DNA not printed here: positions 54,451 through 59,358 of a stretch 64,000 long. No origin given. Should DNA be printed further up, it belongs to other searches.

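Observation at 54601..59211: Natural fusion of a complete carboxylic acid reductase (A-PCP-R) to a complete Zn alcohol dehydrogenase in one 1,536-aa ORF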

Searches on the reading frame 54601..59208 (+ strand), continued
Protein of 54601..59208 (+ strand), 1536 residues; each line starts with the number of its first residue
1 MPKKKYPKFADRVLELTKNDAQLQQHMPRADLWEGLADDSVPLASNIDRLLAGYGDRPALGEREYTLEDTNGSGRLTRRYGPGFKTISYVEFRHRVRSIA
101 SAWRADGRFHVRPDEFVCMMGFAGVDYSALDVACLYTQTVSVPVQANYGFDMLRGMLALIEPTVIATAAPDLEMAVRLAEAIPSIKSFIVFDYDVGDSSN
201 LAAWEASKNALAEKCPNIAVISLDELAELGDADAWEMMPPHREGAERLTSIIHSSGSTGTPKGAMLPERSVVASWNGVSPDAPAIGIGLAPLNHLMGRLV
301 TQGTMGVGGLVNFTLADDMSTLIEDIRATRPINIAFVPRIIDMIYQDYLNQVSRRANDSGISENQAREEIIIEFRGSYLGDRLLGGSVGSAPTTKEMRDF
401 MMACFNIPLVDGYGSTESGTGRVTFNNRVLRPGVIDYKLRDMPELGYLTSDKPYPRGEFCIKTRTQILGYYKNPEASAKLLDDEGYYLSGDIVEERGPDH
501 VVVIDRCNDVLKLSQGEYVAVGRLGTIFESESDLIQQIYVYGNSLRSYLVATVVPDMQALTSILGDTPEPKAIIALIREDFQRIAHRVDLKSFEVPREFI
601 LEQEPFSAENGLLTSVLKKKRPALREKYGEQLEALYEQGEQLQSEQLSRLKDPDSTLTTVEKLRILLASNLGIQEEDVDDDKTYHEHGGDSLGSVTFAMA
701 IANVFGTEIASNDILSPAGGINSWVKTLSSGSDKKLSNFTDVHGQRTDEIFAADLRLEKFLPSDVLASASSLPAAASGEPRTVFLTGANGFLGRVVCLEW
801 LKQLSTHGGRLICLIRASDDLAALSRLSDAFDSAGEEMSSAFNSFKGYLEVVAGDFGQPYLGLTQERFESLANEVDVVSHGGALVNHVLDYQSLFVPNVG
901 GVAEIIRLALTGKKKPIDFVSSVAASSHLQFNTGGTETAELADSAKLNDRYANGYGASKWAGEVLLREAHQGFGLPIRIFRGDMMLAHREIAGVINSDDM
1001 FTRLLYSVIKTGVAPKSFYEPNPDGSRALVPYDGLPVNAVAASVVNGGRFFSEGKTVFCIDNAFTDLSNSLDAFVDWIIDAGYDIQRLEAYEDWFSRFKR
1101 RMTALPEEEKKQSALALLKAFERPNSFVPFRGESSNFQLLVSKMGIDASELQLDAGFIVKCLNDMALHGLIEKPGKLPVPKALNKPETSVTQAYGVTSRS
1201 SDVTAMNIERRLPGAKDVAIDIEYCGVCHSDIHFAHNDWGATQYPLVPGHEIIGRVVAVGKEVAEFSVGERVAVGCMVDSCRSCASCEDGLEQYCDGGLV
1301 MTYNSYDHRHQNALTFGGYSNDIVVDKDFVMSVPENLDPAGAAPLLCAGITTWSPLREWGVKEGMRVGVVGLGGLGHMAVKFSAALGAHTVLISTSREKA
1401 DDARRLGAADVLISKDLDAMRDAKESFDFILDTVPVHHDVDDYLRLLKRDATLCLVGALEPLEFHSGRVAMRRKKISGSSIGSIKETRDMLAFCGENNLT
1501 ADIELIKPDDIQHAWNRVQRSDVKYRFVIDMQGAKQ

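Call 17: find_encoding_contigs(protein=P0012, flank=10000, max_places=1)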
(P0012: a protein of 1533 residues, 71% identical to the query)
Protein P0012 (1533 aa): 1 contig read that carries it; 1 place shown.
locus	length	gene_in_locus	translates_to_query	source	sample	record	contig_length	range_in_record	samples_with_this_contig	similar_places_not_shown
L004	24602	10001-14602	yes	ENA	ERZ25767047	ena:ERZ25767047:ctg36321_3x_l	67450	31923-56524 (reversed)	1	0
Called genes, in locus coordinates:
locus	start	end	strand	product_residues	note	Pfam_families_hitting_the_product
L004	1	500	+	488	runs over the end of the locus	PF03055:RPE65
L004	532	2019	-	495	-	PF00474:SSF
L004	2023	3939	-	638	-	PF02449:Glyco_hydro_42, PF08532:Glyco_hydro_42M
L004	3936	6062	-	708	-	PF16875:Glyco_hydro_36N, PF02065:Melibiase, PF01055:Glyco_hydro_31_2nd, PF16499:Melibiase_2 (weak), PF16874:Glyco_hydro_36C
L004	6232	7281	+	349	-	PF01370:Epimerase, PF02719:Polysacc_synt_2, PF04321:RmlD_sub_bind, PF01073:3Beta_HSD, PF13460:NAD_binding_10 (weak), PF16363:GDP_Man_Dehyd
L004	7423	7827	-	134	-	PF13223:DUF4031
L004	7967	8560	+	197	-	PF00440:TetR_N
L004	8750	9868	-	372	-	PF02515:CoA_transf_3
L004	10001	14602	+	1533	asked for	PF00501:AMP-binding, PF00550:PP-binding, PF01370:Epimerase, PF07993:NAD_binding_4, PF08240:ADH_N, PF00107:ADH_zinc_N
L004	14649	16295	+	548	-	PF00501:AMP-binding, PF13193:AMP-binding_C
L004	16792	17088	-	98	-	-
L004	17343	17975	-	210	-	PF01081:Aldolase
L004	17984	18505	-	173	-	PF13561:adh_short_C2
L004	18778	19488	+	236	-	PF04402:SIMPL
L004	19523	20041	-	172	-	PF07310:PAS_5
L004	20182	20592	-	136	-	PF05443:ROS_MUCR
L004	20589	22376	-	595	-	PF00361:Proton_antipo_M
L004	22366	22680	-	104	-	-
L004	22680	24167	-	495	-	PF00361:Proton_antipo_M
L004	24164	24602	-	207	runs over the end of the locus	PF00361:Proton_antipo_M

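Call 18: find_encoding_contigs(protein=P0018, flank=10000, max_places=1)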
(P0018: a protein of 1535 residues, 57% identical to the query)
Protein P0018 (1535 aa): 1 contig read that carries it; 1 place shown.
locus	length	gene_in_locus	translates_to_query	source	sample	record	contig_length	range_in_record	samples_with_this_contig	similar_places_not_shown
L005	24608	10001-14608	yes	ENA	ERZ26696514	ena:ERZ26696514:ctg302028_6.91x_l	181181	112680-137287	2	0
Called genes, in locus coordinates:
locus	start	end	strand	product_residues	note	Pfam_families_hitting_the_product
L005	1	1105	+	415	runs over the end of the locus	PF01546:Peptidase_M20, PF04389:Peptidase_M28 (weak)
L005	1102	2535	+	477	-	PF07992:Pyr_redox_2, PF13454:NAD_binding_9, PF13738:Pyr_redox_3 (weak), PF13434:Lys_Orn_oxgnase (weak)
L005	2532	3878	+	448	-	PF01979:Amidohydro_1, PF12890:DHOase, PF07969:Amidohydro_3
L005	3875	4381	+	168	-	PF09349:OHCU_decarbox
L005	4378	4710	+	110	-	PF00576:Transthyretin, PF13620:CarboxypepD_reg (faint)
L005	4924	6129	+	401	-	PF01979:Amidohydro_1, PF07969:Amidohydro_3 (faint)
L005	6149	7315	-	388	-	PF13676:TIR_2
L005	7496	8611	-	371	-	-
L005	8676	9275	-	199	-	-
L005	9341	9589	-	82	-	-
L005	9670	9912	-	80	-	-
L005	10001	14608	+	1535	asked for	PF00501:AMP-binding, PF00550:PP-binding, PF01370:Epimerase (faint), PF07993:NAD_binding_4, PF08240:ADH_N, PF00107:ADH_zinc_N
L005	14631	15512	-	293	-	PF02129:Peptidase_S15 (faint), PF12146:Hydrolase_4, PF20434:BD-FAE (faint), PF00561:Abhydrolase_1, PF12697:Abhydrolase_6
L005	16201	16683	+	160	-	-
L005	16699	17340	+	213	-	-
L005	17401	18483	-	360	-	PF01209:Ubie_methyltran, PF05175:MTS, PF13489:Methyltransf_23, PF13847:Methyltransf_31, PF08241:Methyltransf_11, PF08242:Methyltransf_12, PF13649:Methyltransf_25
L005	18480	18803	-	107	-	-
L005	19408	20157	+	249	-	-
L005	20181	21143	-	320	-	PF01370:Epimerase, PF04321:RmlD_sub_bind (faint), PF05368:NmrA (weak), PF13460:NAD_binding_10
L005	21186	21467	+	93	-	PF00126:HTH_1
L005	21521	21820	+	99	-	PF03466:LysR_substrate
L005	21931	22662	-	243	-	-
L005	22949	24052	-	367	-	PF00144:Beta-lactamase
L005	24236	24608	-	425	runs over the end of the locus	PF01391:Collagen (faint)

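Call 19: find_encoding_contigs(protein=P0020, flank=10000, max_places=1)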
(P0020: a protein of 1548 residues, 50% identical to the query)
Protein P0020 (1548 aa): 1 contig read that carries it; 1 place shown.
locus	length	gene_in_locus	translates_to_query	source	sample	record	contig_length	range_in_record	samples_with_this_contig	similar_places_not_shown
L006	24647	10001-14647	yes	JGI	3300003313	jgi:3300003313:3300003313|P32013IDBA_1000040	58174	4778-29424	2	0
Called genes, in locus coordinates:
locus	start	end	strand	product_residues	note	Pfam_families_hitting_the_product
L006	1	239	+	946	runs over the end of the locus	PF13872:AAA_34, PF00176:SNF2-rel_dom, PF00270:DEAD, PF04851:ResIII, PF00271:Helicase_C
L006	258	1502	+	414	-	PF04326:SLFN_AlbA_2, PF13749:HATPase_c_4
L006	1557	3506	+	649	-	PF01555:N6_N4_Mtase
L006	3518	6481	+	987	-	PF04851:ResIII, PF19778:RE_endonuc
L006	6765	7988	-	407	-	PF13173:AAA_14, PF13635:DUF4143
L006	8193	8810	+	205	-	PF06080:DUF938, PF08241:Methyltransf_11 (weak), PF08242:Methyltransf_12 (weak), PF13649:Methyltransf_25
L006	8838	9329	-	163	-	PF13635:DUF4143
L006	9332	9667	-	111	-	PF13173:AAA_14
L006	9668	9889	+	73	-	-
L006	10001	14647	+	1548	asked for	PF00501:AMP-binding, PF00550:PP-binding, PF01370:Epimerase, PF07993:NAD_binding_4, PF08240:ADH_N, PF00107:ADH_zinc_N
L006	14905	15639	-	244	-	-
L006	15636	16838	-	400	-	PF18144:SMODS (weak), PF21654:DncV-like_NTFase (weak)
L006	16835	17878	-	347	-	PF01734:Patatin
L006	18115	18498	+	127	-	PF13560:HTH_31, PF01381:HTH_3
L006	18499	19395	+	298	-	PF06114:Peptidase_M78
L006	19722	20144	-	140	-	PF13412:HTH_24 (weak)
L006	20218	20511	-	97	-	-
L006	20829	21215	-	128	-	PF01850:PIN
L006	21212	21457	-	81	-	PF02604:PhdYeFM_antitox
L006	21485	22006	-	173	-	-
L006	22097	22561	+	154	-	PF21527:Stv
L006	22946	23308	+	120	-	PF02482:Ribosomal_S30AE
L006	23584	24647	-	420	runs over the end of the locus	-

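Call 20: find_encoding_contigs(protein=P0027, flank=10000, max_places=1)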
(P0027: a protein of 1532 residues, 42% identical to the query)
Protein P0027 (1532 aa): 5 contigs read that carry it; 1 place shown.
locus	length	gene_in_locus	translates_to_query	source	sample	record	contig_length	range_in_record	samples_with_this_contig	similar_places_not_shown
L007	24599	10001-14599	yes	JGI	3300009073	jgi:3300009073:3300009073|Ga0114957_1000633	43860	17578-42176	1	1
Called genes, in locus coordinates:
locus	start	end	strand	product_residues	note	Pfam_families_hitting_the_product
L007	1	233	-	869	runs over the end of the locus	PF16344:FecR_C (weak), PF13620:CarboxypepD_reg, PF13715:CarbopepD_reg_2, PF07715:Plug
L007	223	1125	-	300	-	PF04773:FecR, PF16344:FecR_C (weak)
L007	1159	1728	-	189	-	PF04542:Sigma70_r2, PF08281:Sigma70_r4_2, PF04545:Sigma70_r4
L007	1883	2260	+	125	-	-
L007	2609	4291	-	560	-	PF00501:AMP-binding, PF23562:AMP-binding_C_3 (weak)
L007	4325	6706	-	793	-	PF18313:TLP1_add_C, PF00378:ECH_1, PF16113:ECH_2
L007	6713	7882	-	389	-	PF02771:Acyl-CoA_dh_N, PF02770:Acyl-CoA_dh_M, PF00441:Acyl-CoA_dh_1, PF08028:Acyl-CoA_dh_2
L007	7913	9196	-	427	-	PF00144:Beta-lactamase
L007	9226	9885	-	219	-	PF00440:TetR_N, PF13972:TetR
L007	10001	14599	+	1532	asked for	PF00501:AMP-binding, PF00550:PP-binding, PF01370:Epimerase (weak), PF07993:NAD_binding_4, PF08240:ADH_N, PF00107:ADH_zinc_N, PF13602:ADH_zinc_N_2 (weak)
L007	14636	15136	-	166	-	-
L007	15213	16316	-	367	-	PF00724:Oxidored_FMN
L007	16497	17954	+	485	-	PF07394:DUF1501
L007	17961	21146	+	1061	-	PF07635:PSCyt1, PF07583:PSCyt2, PF13385:Laminin_G_3, PF07587:PSD1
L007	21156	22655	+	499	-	PF07394:DUF1501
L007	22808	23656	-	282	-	-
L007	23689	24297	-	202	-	-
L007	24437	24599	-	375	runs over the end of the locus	PF21471:Reelin_subrepeat-B (faint), PF24316:Tli3 (faint), PF13088:BNR_2, PF13859:BNR_3, PF15902:Sortilin-Vps10 (faint), PF02012:BNR (faint)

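Call 25: search_solved_structures(query=window:54601-59208:+, max_evalue=1e-20)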
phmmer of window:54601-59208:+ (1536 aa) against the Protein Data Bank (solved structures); distinct sequences matched with E-value up to 1e-20: 58.
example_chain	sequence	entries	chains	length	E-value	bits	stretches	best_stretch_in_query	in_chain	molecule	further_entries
5msc_A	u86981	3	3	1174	5.4e-267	892.5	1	11-1167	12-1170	Carboxylic acid reductase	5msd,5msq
5msp_A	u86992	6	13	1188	5.9e-262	875.8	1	9-1170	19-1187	Thioester reductase domain-containing protein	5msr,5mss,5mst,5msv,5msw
5mso_A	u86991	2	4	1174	2.1e-240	804.4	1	8-1171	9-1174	Carboxylic acid reductase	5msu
6oz1_A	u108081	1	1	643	9.2e-141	474.1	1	10-637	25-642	Oxidoreductase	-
1uuf_A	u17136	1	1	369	2.9e-106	359.8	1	1191-1531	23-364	ZINC-TYPE ALCOHOL DEHYDROGENASE-LIKE PROTEIN YAHK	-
6k3g_B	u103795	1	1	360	8.4e-96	325.2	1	1192-1532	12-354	10-hydroxygeraniol oxidoreductase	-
6kj5_A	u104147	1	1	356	1e-95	324.9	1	1193-1532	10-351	10-hydroxygeraniol dehydrogenase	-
1yqd_A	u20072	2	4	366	4.3e-95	322.8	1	1191-1531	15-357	sinapyl alcohol dehydrogenase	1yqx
2cf5_A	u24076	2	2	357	3.2e-93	316.6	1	1209-1534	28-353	CINNAMYL ALCOHOL DEHYDROGENASE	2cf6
5vkt_A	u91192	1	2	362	1.4e-92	314.5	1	1197-1535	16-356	Cinnamyl alcohol dehydrogenases (SbCAD4)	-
5z0c_A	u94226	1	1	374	1.9e-89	304.1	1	1193-1531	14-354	Nerol dehydrogenase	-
4dqv_A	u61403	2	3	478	1.4e-88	301.2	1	739-1135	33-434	PROBABLE PEPTIDE SYNTHETASE NRP (PEPTIDE SYNTHASE) | Peptide synthetase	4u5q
7cgu_A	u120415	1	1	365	4.6e-85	289.5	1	1182-1533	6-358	Alcohol dehydrogenase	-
3two_A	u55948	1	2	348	1.6e-82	281.1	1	1194-1532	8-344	Mannitol dehydrogenase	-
8b1v_A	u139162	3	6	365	1.1e-79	271.7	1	1191-1533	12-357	Dihydroprecondylocarpine acetate synthase 2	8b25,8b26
8b27_A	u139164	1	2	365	6e-78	266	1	1193-1533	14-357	Dehydroprecondylocarpine acetate synthase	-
8a3n_A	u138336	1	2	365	2.8e-77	263.8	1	1193-1532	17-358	Geissoschizine synthase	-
5h81_A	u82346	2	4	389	6.2e-70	239.4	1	1191-1533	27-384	heteroyohimbine synthase THAS2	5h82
6c49_A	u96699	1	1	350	4e-59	203.6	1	1215-1530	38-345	Alcohol dehydrogenase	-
7bu2_A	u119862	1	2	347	7.4e-56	192.8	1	1215-1529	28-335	Alcohol dehydrogenase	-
7bu3_B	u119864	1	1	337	8.5e-56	192.6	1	1215-1529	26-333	Alcohol dehydrogenase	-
7bu3_A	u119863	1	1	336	9.5e-56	192.4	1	1215-1529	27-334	Alcohol dehydrogenase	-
6iqd_A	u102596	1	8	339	2.4e-46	161.2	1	1208-1531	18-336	Alcohol dehydrogenase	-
1llu_A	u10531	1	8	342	1.5e-45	158.6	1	1189-1531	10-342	Alcohol Dehydrogenase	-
3s1l_A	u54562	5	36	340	1.6e-40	142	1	1204-1531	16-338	Zinc-containing alcohol dehydrogenase superfamily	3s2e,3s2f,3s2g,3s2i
3meq_A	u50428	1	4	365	3.8e-40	140.7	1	1204-1531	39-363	Alcohol dehydrogenase, zinc-containing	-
4z6k_A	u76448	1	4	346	2.2e-37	131.5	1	1208-1531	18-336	Alcohol dehydrogenase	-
7kc2_A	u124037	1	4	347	1.5e-30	108.9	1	1212-1531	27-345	Alcohol dehydrogenase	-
7kcq_A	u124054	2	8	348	1.6e-30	108.8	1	1212-1531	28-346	Alcohol dehydrogenase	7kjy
4w6z_A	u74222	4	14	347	3.7e-30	107.6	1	1212-1531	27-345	Alcohol dehydrogenase 1 | ADH1 isoform 1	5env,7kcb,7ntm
9k8u_A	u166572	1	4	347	2.6e-29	104.8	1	1214-1531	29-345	alcohol dehydrogenase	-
4gkv_A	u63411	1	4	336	1.6e-28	102.2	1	1217-1531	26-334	Alcohol dehydrogenase, propanol-preferring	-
6isv_A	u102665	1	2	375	1.3e-27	99.2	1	1191-1529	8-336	Acetophenone reductase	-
5yat_A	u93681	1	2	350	1.4e-27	99.1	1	1211-1531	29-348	Mitochondrial alcohol dehydrogenase isozyme III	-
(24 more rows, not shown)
